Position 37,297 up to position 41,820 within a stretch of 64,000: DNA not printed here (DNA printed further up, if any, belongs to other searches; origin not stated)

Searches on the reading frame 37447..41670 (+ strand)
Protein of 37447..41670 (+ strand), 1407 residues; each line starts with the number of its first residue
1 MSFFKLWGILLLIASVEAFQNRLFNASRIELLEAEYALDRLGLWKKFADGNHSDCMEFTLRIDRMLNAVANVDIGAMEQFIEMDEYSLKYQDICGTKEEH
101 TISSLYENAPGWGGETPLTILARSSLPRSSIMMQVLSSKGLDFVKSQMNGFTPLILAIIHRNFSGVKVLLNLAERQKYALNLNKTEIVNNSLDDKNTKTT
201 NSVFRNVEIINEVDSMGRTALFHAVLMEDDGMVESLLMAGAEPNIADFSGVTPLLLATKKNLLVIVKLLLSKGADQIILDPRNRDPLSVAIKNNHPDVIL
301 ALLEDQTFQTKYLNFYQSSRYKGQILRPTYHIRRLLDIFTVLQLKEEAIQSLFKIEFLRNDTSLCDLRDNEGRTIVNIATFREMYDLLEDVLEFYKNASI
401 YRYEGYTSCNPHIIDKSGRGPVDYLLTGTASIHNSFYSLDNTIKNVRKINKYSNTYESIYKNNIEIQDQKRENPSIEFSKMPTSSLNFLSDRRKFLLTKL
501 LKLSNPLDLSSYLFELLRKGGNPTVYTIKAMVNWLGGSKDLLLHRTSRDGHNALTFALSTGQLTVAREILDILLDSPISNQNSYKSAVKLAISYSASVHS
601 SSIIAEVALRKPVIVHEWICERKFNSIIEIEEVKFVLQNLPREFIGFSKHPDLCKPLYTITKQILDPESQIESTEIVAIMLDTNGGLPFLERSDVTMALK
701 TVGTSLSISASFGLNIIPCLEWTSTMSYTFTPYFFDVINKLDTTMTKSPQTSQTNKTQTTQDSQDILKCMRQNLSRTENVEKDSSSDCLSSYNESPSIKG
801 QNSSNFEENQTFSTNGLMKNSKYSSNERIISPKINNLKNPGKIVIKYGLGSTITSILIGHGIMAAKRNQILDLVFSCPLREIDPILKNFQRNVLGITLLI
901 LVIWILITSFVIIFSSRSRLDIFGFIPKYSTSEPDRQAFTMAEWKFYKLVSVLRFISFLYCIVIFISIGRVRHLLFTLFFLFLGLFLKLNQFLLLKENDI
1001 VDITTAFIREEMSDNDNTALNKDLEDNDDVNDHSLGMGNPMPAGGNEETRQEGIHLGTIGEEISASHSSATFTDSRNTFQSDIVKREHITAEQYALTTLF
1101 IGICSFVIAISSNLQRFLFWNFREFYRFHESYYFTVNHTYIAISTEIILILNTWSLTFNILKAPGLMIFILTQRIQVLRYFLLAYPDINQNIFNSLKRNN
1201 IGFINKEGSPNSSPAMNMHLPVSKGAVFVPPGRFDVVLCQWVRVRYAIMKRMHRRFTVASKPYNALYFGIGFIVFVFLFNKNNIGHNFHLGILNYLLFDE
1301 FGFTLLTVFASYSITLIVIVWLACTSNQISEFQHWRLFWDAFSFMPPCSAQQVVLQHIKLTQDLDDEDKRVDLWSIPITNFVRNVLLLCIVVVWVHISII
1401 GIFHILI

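Call 3: search_protein_families(library=pfam, proteins=[window:37447-41670:+], max_evalue=1)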
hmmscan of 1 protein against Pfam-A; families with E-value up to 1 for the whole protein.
window:37447-41670:+ (1407 aa): 7 families
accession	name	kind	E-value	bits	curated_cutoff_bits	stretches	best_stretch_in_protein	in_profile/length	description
PF12796.13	Ank_2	-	1.3e-22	80.6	27.3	3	221-305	1-82/90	Ankyrin repeats (3 copies)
PF00023.36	Ank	-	2.4e-15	56.2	21.1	2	250-276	2-28/33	Ankyrin repeat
PF13606.12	Ank_3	-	4.1e-14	51.5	22.3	1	217-245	2-30/30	Ankyrin repeat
PF13857.12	Ank_5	-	3.5e-11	43.6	27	2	269-303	1-36/56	Ankyrin repeats (many copies)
PF13637.12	Ank_4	-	2.7e-09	37.5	22.7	0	134-170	14-50/50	Ankyrin repeats (many copies)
PF17898.6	GerD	-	0.047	14.1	29.5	1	276-326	27-77/114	Spore germination GerD central core domain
PF23745.1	ANK_LRRK2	-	0.085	13.2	27.5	1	193-304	7-114/130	LRRK2 ANK repeat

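Call 4: search_solved_structures(query=window:37447-41670:+, max_evalue=1, show_alignments=2)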
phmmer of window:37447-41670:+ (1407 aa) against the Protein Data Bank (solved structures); distinct sequences matched with E-value up to 1: 422 (the best 60 are shown).
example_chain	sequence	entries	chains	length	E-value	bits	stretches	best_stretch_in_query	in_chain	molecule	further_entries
5leb_A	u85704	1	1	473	8.4e-36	126.1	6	217-304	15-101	DDD_D12_06_D12_06_D12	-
5le2_A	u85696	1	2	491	3.8e-34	120.7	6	217-304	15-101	DDD_D12_15_D12_15_D12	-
7tw3_G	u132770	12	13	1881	5.6e-34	120.1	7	208-304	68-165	Ankyrin-1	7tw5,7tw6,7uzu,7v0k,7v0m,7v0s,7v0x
6mol_A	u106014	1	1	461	2.4e-32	114.7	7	206-303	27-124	Monoextended DARPin R12 (M_R12)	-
4rlv_A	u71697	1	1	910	3.4e-32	114.2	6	210-307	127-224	Ankyrin-1, Ankyrin-2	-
5lec_A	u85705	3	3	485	7.7e-32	113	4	217-305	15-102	DDD_D12_12_D12_12_D12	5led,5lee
5y4d_A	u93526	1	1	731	1.6e-30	108.7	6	211-307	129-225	Ankyrin-1,Ankyrin-2,Ankyrin-2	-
5le9_A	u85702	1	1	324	3.5e-25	91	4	231-304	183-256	DD_Off7_09_3G124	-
5lel_A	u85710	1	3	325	1.5e-24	88.8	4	230-304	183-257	DD_Off7_10_3G124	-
5le6_A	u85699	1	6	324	1.6e-24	88.8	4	231-304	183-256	DD_D12_09_D12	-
5le8_A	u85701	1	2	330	1.2e-23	85.9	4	217-304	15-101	DD_D12_15_D12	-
4qfv_A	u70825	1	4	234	1.3e-23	85.8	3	221-304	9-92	ANK-N5C-281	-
5vkq_A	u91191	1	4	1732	1.6e-23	85.4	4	148-276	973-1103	No mechanoreceptor potential C isoform L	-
5le7_A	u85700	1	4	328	2.9e-23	84.6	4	217-304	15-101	DD_D12_13_D12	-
5lea_A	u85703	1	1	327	3.9e-23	84.2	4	218-304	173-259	DD_Off7_12_3G124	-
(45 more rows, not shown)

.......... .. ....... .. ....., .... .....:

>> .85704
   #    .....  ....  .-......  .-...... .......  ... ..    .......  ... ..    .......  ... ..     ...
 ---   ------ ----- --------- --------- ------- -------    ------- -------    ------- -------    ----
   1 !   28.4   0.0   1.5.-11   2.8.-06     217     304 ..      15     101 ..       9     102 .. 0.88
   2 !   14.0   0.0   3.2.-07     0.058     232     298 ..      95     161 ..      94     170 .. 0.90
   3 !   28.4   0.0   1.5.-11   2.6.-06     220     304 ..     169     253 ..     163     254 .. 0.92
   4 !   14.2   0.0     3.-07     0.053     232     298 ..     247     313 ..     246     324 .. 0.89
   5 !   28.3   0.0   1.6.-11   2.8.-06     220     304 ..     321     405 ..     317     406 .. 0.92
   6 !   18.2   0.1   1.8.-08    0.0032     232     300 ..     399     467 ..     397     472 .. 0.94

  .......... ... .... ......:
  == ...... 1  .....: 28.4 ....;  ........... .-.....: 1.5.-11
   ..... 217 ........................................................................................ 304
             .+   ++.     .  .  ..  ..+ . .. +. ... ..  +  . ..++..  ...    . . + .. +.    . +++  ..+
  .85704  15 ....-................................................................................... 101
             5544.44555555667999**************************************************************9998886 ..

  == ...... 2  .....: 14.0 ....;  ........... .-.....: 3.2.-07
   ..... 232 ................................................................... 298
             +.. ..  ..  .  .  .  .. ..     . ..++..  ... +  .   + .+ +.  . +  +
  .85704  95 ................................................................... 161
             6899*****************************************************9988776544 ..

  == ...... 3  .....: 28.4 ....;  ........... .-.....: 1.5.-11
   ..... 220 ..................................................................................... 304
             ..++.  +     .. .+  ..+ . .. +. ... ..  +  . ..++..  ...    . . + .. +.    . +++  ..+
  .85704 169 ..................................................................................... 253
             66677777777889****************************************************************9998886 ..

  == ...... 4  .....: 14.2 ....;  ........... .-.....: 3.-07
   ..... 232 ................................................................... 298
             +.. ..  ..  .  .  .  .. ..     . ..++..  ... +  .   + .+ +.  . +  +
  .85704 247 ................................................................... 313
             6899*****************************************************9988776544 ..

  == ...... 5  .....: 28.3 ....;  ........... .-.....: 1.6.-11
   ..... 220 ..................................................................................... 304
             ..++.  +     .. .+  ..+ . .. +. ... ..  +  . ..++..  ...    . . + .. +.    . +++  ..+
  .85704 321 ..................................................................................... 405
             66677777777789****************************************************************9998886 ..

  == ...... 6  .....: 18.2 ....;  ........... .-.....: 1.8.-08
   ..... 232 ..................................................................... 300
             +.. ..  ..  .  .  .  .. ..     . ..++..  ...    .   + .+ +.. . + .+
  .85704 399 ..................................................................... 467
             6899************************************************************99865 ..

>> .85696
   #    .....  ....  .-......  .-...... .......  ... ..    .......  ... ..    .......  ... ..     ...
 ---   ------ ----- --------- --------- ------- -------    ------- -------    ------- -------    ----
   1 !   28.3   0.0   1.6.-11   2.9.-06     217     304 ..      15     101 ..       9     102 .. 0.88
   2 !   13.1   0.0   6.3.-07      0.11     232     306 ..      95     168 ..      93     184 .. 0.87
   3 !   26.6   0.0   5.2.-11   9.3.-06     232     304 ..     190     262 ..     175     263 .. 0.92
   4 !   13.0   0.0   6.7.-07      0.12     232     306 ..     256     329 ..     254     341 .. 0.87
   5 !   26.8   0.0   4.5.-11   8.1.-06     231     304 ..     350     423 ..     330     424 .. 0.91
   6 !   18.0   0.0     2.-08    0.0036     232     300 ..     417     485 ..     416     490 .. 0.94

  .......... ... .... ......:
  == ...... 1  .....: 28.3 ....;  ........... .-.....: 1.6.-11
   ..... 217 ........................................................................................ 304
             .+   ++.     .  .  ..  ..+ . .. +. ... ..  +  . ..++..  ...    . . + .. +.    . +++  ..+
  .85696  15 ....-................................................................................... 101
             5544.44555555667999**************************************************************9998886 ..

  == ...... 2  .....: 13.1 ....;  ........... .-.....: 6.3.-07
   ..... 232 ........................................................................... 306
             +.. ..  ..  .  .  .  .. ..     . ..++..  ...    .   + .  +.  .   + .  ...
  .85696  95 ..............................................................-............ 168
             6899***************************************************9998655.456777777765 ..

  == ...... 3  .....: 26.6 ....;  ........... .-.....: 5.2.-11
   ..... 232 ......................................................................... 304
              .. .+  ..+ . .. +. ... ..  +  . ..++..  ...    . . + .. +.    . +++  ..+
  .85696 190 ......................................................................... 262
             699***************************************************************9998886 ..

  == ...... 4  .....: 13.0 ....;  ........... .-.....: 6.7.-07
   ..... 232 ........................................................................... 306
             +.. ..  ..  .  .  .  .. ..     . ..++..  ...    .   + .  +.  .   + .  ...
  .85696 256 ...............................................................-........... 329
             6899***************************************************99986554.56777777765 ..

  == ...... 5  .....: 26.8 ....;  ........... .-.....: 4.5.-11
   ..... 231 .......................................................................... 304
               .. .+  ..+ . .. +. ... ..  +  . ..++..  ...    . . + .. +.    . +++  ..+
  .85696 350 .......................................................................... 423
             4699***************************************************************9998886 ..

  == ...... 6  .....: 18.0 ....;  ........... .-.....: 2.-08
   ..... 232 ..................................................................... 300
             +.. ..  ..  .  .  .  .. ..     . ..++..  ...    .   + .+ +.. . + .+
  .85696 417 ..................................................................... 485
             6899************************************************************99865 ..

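Call 12: find_homologous_proteins(query=window:37447-41667:+, max_evalue=1e-10)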
Query window:37447-41667:+ (1407 aa): 1069 proteins with E <= 1e-10 among 8000 candidates; the best 120 are listed.
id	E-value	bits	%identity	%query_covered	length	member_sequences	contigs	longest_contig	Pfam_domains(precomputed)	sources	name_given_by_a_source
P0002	0.0e+0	3126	98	100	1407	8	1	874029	PF13606.13,PF13857.13,PF12796.14,PF00023.37,PF13637.13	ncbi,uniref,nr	ncbi:unnamed protein product [Cryptosporidium hominis]|uniref:Uncharacterized protein n=1 Tax=Crypto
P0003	0.0e+0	2708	86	99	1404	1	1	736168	PF13606.13,PF13857.13,PF12796.14,PF00023.37,PF13637.13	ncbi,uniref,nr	ncbi:ankyrin repeat with over 9 transmembrane domains at C-terminus [Cryptosporidium sp. chipmunk ge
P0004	0.0e+0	2561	81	100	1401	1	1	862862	PF13606.13,PF13857.13,PF12796.14,PF00023.37,PF13637.13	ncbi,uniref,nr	ncbi:ankyrin repeat-containing protein [Cryptosporidium ubiquitum]|uniref:Ankyrin repeat-containing 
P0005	0.0e+0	2360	75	100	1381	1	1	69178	PF13606.13,PF13857.13,PF12796.14,PF00023.37,PF13637.13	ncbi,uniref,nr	ncbi:ankyrin repeat protein [Cryptosporidium canis]|uniref:Ankyrin repeat protein n=1 Tax=Cryptospor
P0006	0.0e+0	2109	68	100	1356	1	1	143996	PF13606.13,PF13857.13,PF12796.14,PF00023.37,PF13637.13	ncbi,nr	ncbi:serine/threonine-protein phosphatase 6 regulatory ankyrin repeat subunit A [Cryptosporidium fel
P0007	0.0e+0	1872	68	52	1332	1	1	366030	PF13606.13,PF13857.13,PF12796.14,PF00023.37,PF13637.13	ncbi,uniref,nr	ncbi:hypothetical protein FG386_003404 [Cryptosporidium ryanae]|uniref:uncharacterized protein n=1 T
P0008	0.0e+0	1845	68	51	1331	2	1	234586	PF13606.13,PF13857.13,PF12796.14,PF00023.37,PF13637.13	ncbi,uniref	ncbi:hypothetical protein RS030_91505 [Cryptosporidium xiaoi]|uniref:Ankyrin repeat-containing prote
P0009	0.0e+0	1335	51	51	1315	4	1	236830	PF13606.13,PF13857.13,PF12796.14,PF00023.37,PF13637.13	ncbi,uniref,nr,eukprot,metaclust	ncbi:uncharacterized protein CMU_019850 [Cryptosporidium muris RN66]|uniref:Ankyrin repeat-containin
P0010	0.0e+0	1292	74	56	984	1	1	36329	PF13606.13,PF13857.13,PF12796.14,PF00023.37,PF13637.13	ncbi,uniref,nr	ncbi:ankyrin repeat protein [Cryptosporidium canis]|uniref:Ankyrin repeat protein n=1 Tax=Cryptospor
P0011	7.9e-58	214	31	12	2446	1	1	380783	PF13606.13,PF13857.13,PF23745.2,PF12796.14,PF00023.37,PF13637.13,PF24521.3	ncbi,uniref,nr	ncbi:ankyrin repeat protein [Diplodia corticola]|uniref:Ankyrin repeat protein n=1 Tax=Diplodia cort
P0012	1.6e-55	206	25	23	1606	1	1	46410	PF13857.13,PF23745.2,PF00023.37,PF13637.13,PF17667.8,PF06293.21,PF07714.24,PF00069.32,PF13606.13,PF28177.1,PF03109.23,PF12796.14,PF10550.15,PF24521.3,PF25583.2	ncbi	-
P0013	2.9e-49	186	27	14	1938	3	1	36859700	PF13606.13,PF13857.13,PF28177.1,PF23745.2,PF12796.14,PF00023.37,PF13637.13,PF24521.3,PF20720.4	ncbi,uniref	ncbi:ankyrin repeat and KH domain-containing protein 1-like [Haliotis cracherodii]|uniref:ankyrin re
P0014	1.4e-45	174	28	14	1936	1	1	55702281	PF13606.13,PF13857.13,PF28177.1,PF23745.2,PF12796.14,PF00023.37,PF13637.13,PF24521.3,PF20720.4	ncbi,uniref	ncbi:ankyrin repeat domain-containing protein 17-like [Haliotis asinina]|uniref:ankyrin repeat domai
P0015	1.4e-42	164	25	23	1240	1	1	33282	PF13857.13,PF23745.2,PF00023.37,PF13637.13,PF17667.8,PF06293.21,PF07714.24,PF00069.32,PF13606.13,PF28177.1,PF03109.23,PF12796.14,PF24521.3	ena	-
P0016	6.3e-42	161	25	34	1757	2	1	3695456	PF13857.13,PF23745.2,PF00023.37,PF13637.13,PF13401.13,PF22939.3,PF13606.13,PF28177.1,PF24883.3,PF12796.14,PF01048.27,PF24521.3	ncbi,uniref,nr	ncbi:hypothetical protein N7539_005578 [Penicillium diatomitis]|uniref:Nucleoside phosphorylase doma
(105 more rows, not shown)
